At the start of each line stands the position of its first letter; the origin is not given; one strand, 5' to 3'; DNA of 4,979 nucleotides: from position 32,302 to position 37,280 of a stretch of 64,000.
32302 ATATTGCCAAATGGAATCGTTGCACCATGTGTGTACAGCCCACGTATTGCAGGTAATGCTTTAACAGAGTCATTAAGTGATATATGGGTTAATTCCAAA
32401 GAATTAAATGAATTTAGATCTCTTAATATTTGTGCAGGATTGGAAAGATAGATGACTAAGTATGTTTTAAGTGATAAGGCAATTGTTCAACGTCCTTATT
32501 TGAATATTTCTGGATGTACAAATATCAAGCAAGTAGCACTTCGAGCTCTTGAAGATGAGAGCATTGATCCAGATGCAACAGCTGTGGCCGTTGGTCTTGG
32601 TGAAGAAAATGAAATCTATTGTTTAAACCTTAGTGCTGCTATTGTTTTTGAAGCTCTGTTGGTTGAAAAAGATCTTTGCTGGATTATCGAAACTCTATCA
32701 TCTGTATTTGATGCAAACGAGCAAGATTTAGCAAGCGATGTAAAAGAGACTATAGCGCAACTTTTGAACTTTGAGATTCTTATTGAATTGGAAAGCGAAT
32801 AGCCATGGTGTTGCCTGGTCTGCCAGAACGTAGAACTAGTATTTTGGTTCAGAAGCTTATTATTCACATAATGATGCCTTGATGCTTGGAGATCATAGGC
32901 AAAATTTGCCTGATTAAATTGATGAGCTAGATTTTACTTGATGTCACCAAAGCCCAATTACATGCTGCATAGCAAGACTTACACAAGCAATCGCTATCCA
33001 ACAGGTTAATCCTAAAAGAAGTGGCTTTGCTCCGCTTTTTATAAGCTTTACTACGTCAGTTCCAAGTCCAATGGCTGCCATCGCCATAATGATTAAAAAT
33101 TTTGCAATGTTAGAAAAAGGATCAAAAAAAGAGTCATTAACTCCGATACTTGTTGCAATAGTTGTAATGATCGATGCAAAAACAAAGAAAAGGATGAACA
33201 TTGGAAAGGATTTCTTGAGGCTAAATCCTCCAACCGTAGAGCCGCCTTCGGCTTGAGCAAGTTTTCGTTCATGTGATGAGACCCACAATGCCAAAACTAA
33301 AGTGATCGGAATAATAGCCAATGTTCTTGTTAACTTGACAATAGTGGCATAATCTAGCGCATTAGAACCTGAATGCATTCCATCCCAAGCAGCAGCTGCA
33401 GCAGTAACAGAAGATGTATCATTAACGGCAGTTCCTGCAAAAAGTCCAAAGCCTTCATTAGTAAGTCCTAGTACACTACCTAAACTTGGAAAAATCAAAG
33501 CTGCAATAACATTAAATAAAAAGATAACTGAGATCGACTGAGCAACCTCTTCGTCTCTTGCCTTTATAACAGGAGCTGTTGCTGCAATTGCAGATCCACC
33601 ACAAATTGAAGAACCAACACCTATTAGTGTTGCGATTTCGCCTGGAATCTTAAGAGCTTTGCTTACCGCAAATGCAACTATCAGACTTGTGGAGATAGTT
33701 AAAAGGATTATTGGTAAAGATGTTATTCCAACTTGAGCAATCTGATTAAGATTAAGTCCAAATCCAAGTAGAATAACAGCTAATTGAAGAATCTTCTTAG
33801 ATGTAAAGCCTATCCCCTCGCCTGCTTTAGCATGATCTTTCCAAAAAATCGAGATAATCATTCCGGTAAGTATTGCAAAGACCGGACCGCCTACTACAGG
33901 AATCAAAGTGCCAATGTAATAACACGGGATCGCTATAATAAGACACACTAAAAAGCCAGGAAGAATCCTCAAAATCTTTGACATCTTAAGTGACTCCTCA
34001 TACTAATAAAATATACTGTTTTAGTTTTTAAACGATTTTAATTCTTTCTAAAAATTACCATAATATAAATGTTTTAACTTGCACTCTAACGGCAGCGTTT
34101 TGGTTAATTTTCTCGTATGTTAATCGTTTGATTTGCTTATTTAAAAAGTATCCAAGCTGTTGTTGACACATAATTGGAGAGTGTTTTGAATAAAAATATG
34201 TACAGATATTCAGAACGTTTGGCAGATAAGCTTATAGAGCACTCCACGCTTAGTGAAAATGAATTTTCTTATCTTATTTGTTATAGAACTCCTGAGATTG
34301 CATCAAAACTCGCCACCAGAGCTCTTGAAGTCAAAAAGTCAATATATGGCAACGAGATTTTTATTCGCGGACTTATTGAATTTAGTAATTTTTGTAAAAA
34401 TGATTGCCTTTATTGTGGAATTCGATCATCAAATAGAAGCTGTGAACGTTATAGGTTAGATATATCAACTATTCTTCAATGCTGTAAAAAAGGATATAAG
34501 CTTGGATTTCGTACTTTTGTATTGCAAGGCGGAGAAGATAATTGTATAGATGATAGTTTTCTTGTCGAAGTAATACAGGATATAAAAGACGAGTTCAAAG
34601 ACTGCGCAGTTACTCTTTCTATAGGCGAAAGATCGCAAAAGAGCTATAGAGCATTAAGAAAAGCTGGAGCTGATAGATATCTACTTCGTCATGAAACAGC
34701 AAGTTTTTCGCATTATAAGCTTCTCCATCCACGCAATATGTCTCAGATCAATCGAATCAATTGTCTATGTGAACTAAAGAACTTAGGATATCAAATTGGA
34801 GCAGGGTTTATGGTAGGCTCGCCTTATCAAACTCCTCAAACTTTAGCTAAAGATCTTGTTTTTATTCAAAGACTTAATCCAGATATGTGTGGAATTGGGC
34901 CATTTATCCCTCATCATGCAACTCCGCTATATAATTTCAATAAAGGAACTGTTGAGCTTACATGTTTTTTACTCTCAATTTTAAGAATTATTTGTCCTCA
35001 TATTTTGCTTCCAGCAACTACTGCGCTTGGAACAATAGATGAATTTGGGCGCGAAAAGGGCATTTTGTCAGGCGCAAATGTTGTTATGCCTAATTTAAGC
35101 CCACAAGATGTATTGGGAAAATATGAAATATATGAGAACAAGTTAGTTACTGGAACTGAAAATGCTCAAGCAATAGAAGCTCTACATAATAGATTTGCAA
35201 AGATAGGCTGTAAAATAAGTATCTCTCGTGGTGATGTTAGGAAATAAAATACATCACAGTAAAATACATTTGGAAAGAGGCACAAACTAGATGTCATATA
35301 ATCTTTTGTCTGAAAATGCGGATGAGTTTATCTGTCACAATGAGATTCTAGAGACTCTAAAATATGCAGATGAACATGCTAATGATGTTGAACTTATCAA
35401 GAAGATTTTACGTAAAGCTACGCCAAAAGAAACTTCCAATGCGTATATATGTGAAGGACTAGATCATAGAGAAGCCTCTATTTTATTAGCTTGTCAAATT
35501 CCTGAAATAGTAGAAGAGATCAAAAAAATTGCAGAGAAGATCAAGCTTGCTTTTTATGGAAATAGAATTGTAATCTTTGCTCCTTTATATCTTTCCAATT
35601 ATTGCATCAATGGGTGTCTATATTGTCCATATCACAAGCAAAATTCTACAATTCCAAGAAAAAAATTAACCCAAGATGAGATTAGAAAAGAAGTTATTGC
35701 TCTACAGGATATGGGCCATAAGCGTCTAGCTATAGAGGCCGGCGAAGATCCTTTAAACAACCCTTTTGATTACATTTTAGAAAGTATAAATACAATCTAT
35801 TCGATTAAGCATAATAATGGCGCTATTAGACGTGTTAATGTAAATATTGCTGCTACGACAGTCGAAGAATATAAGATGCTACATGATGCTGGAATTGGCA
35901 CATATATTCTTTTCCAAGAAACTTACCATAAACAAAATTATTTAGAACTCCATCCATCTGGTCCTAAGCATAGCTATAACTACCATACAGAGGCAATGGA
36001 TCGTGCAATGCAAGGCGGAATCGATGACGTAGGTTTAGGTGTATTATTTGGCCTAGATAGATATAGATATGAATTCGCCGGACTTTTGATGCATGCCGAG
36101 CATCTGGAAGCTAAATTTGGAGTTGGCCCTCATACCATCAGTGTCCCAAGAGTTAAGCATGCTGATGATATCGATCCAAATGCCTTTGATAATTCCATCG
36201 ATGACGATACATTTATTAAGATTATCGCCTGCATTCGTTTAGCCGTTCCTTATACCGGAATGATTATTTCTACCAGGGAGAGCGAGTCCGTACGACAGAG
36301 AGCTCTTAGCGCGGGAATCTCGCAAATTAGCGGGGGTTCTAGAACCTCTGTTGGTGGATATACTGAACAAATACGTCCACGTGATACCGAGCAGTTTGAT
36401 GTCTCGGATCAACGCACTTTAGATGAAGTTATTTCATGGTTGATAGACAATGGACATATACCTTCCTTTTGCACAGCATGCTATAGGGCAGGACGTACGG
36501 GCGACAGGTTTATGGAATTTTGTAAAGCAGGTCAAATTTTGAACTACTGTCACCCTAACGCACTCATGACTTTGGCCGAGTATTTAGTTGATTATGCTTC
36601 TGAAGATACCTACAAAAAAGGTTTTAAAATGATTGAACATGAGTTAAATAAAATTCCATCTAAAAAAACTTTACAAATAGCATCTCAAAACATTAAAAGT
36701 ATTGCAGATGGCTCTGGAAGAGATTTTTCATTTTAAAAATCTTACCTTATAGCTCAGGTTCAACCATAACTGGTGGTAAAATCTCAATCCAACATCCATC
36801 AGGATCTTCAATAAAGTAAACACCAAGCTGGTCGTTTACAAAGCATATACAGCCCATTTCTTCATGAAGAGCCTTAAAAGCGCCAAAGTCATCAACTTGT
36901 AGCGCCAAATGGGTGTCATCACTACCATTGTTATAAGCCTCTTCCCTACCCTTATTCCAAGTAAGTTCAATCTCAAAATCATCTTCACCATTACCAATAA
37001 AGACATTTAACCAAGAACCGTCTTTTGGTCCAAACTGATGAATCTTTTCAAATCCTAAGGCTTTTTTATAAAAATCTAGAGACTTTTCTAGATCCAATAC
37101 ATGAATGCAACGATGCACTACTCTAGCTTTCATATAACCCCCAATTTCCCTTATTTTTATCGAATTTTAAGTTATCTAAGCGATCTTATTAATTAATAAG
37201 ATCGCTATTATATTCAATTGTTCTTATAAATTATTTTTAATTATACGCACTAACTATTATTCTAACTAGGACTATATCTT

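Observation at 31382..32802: Minimal RiPP-like cassette: 22-aa peptide + radical SAM (twitch/SPASM-like) + discrete PqqD-like RRE, with a precursor that fits no known rSAM-RiPP chemistry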

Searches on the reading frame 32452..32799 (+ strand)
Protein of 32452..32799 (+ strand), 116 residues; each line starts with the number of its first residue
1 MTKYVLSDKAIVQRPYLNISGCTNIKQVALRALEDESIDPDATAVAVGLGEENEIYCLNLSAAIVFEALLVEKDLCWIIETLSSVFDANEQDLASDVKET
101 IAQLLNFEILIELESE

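Call 3: search_protein_families(library=pfam, proteins=[window:32452-32799:+], max_evalue=1)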
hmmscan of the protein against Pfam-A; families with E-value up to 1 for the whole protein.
window:32452-32799:+ (116 aa): 1 family
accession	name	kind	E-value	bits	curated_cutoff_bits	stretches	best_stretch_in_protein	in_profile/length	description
PF05402.18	PqqD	-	9.4e-05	23.1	23.4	1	51-106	8-63/67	Coenzyme PQQ synthesis protein D (PqqD)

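Call 4: search_protein_families(library=ncbifam, proteins=[window:32452-32799:+], max_evalue=1)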
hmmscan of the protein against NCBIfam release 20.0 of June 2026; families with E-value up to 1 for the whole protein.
window:32452-32799:+ (116 aa): 4 families
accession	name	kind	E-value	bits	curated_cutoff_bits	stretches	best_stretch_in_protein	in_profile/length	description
NF033530.1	lasso_PqqD_Strm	exception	0.00026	21.1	70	1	53-106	21-74/78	lasso peptide biosynthesis PqqD family chaperone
TIGR03859.1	PQQ_PqqD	equivalog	0.0011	18.8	46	1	54-105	25-75/81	pyrroloquinoline quinone biosynthesis peptide chaperone PqqD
NF003274.0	PRK04262.1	equivalog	0.037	13.1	244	1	27-75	57-104/347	hydroxymethylglutaryl-CoA synthase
NF002535.0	PRK02079.1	equivalog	0.12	12.2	101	1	57-102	37-81/92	pyrroloquinoline quinone biosynthesis peptide chaperone PqqD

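Call 21: list_cluster_members(proteins=[P0001, window:32452-32799:+, window:28889-30376:+])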
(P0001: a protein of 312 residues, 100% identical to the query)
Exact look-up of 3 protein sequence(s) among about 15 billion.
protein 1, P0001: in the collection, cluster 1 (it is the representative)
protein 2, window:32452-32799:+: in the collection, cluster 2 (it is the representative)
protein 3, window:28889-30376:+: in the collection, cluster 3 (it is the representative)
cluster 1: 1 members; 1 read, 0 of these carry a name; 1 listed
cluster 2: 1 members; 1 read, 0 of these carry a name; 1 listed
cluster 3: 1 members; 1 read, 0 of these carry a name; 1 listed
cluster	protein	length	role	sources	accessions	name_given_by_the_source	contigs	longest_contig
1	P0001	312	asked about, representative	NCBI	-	-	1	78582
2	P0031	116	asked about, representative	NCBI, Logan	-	-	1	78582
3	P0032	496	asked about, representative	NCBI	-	-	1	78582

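Call 57: find_homologous_proteins(query=window:32452-32799:+, max_evalue=0.001)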
Query window:32452-32799:+ (116 aa): 1 proteins with E <= 0.001 among 6 candidates.
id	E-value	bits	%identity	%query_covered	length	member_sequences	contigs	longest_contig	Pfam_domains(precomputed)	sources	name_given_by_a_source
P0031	8.7e-66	237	100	100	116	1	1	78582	-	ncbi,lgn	-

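Call 58: search_solved_structures(query=A2, max_evalue=10, show_alignments=2)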
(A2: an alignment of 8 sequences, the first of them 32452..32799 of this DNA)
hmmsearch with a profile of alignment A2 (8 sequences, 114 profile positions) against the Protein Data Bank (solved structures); distinct sequences matched with E-value up to 10: 7.
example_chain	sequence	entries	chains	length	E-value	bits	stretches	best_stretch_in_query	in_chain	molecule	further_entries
5v1u_A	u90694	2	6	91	1.1e-06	31.9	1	43-112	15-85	TbiB1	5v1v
6jx3_B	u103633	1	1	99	1.2e-06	31.8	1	45-110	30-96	TfuB1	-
9x90_B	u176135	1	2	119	1.4e-06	31.6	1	46-110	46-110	Lasso peptide biosynthesis PqqD family chaperone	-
9x8z_B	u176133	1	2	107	0.00015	25.1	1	27-113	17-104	PqqD family protein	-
2vbf_A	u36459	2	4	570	0.033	17.6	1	53-92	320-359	BRANCHED-CHAIN ALPHA-KETOACID DECARBOXYLASE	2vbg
5sxy_A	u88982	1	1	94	0.49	13.8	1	53-113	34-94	Bifunctional coenzyme PQQ synthesis protein C/D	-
3g2b_A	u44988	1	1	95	0.65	13.4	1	55-111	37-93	Coenzyme PQQ synthesis protein D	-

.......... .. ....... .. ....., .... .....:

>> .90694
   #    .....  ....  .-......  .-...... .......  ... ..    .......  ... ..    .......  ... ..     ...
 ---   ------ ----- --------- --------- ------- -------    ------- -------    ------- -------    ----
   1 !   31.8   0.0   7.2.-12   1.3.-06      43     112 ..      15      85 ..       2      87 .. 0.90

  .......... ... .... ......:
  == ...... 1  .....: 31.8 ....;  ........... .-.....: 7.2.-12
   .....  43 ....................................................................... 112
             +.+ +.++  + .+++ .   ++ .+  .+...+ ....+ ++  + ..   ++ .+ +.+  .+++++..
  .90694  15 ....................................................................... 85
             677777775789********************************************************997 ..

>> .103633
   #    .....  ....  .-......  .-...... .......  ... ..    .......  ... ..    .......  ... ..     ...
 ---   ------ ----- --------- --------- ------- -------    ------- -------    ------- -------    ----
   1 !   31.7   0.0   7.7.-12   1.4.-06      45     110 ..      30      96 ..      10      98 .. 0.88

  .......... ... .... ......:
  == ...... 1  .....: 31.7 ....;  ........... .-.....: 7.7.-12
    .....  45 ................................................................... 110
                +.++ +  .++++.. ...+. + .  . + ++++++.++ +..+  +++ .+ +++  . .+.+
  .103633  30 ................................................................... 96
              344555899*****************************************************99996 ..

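Call 64: predict_structure(protein=window:32452-32799:+)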
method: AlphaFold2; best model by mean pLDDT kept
length: 116 residues; sequences in the alignment: 1
mean_pLDDT: 46.6   pTM: 0.34
mean pLDDT of the five models: 46.6, 44.7, 37.9, 36.9, 36.0
residues with pLDDT >= 90: 0; 70-90: 1; 50-70: 45; < 50: 70
segments of 3 or more residues with pLDDT < 50: 1-19, 22-27, 37-59, 101-116
pLDDT, mean of each block of 10 residues (from residue 1): 29 42 49 50 42 45 59 62 57 51 40 26
secondary structure, 60 per line:
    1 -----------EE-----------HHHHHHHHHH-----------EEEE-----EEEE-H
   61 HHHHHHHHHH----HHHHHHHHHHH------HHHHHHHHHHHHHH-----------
elements in order: H25-34 E46-49 E55-58 H60-70 H75-85 H92-105

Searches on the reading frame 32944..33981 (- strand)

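Call 7: search_protein_families(library=pfam, proteins=[window:32944-33981:-], max_evalue=0.001)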
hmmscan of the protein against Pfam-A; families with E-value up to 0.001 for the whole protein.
window:32944-33981:- (345 aa): 1 family
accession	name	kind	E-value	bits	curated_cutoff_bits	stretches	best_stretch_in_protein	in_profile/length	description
PF03601.19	Cons_hypoth698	-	8.6e-80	268.3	24.5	1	8-323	1-303/304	Conserved hypothetical protein 698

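Call 52: search_protein_families(library=pfam, proteins=[window:32944-33981:-], max_evalue=0.01)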
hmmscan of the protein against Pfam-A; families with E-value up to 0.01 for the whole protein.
window:32944-33981:- (345 aa): 2 families
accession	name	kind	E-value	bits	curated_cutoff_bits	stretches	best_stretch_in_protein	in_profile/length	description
PF03601.19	Cons_hypoth698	-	8.6e-80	268.3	24.5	1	8-323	1-303/304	Conserved hypothetical protein 698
PF03812.18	KdgT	-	0.0013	18.6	25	0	37-167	171-298/305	2-keto-3-deoxygluconate permease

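Call 78: search_protein_families(library=ncbifam, proteins=[window:32944-33981:-], max_evalue=1e-10)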
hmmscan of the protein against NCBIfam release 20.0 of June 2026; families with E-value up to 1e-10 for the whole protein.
window:32944-33981:- (345 aa): 1 family
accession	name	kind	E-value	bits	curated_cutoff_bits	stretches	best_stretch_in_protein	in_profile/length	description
TIGR00698.1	TIGR00698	subfamily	2.3e-41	142.2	232.6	1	7-334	4-325/335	YeiH family putative sulfate export transporter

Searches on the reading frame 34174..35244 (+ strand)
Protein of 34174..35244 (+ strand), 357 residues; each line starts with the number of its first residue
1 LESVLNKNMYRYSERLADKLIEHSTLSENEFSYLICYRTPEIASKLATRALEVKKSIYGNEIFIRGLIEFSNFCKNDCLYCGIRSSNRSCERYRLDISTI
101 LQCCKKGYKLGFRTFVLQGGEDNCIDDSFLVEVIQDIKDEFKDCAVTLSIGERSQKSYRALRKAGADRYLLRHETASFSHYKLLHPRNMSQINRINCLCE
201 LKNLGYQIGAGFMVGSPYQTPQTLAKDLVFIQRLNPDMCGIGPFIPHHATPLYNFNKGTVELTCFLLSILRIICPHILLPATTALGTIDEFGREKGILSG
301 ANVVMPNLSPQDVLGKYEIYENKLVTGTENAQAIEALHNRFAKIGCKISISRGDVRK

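Call 7: search_protein_families(library=pfam, proteins=[window:34174-35244:+], max_evalue=0.001)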
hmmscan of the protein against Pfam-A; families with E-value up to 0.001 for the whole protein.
window:34174-35244:+ (357 aa): 1 family
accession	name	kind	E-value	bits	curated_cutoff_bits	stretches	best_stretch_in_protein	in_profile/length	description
PF04055.27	Radical_SAM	-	7.2e-13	49.5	29.5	1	68-228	1-163/166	Radical SAM superfamily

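Call 78: search_protein_families(library=ncbifam, proteins=[window:34174-35244:+], max_evalue=1e-10)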
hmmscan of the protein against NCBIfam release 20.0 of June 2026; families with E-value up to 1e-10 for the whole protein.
window:34174-35244:+ (357 aa): 8 families
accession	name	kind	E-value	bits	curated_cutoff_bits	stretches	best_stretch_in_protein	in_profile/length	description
TIGR03956.1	rSAM_HydE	equivalog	1.7e-155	517.4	254.6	1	17-355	2-340/340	[FeFe] hydrogenase H-cluster radical SAM maturase HydE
TIGR03910.1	pyrrolys_PylB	equivalog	3.1e-45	154.6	348.2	1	14-316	6-308/347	methylornithine synthase PylB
TIGR02351.2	thiH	equivalog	2e-20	73.2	380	1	6-188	15-195/364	2-iminoacetate synthase ThiH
TIGR03955.1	rSAM_HydG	equivalog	4.5e-18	64.9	312.15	1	8-187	29-213/470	[FeFe] hydrogenase H-cluster radical SAM maturase HydG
TIGR00433.2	bioB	equivalog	5.4e-17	62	225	1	39-305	14-282/307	biotin synthase BioB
TIGR03699.1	menaquin_MqnC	equivalog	1.1e-11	44.2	428.1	0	44-146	18-123/342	cyclic dehypoxanthinyl futalosine synthase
TIGR00423.1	TIGR00423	subfamily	3.3e-11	43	260.25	0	68-146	9-87/310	CofH family radical SAM protein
TIGR03551.1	F420_cofH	equivalog_domain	9.5e-11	41.1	374.1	0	41-146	14-121/345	5-amino-6-(D-ribitylamino)uracil--L-tyrosine 4-hydroxyphenyl transferase CofH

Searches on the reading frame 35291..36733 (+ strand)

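Call 7: search_protein_families(library=pfam, proteins=[window:35291-36733:+], max_evalue=0.001)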
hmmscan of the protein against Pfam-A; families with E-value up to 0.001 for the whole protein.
window:35291-36733:+ (481 aa): 2 families
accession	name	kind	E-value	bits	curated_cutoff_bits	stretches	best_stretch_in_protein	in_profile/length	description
PF06968.18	BATS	-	9.3e-17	61.4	22.2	1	285-388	2-86/88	Biotin and Thiamin Synthesis associated domain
PF04055.27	Radical_SAM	-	2.5e-15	57.5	29.5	1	101-252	3-148/166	Radical SAM superfamily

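Call 78: search_protein_families(library=ncbifam, proteins=[window:35291-36733:+], max_evalue=1e-10)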
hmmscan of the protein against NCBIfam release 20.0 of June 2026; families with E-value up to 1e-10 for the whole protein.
window:35291-36733:+ (481 aa): 6 families
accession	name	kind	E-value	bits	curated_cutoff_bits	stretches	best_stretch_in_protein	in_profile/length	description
TIGR03955.1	rSAM_HydG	equivalog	9.3e-260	861.8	312.15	1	3-481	1-470/470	[FeFe] hydrogenase H-cluster radical SAM maturase HydG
TIGR02351.2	thiH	equivalog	2e-85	287.1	380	1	32-391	10-358/364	2-iminoacetate synthase ThiH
TIGR03910.1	pyrrolys_PylB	equivalog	1.1e-23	83.7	348.2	1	57-243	18-200/347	methylornithine synthase PylB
TIGR03956.1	rSAM_HydE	equivalog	1.6e-23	83.5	254.6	1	57-281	11-229/340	[FeFe] hydrogenase H-cluster radical SAM maturase HydE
TIGR04158.1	rSAM_MIA_synth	equivalog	1.4e-18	66.8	400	1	81-378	46-348/368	3-methyl-2-indolic acid synthase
TIGR00433.2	bioB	equivalog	2.6e-11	43.3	225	1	61-346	7-281/307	biotin synthase BioB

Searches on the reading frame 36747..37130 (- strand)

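Call 7: search_protein_families(library=pfam, proteins=[window:36747-37130:-], max_evalue=0.001)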
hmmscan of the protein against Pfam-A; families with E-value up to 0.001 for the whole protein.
window:36747-37130:- (127 aa): 3 families
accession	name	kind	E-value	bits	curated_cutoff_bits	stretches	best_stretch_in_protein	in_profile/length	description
PF00903.31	Glyoxalase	-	4.2e-12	46.9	20.6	1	4-117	2-121/121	Glyoxalase/Bleomycin resistance protein/Dioxygenase superfamily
PF22677.2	Ble-like_N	-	1.1e-07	31.9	24.5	1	3-31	1-29/41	Bleomycin resistance protein-like N-terminal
PF13669.12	Glyoxalase_4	-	2e-07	31.7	27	1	6-97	2-94/109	Glyoxalase/Bleomycin resistance protein/Dioxygenase superfamily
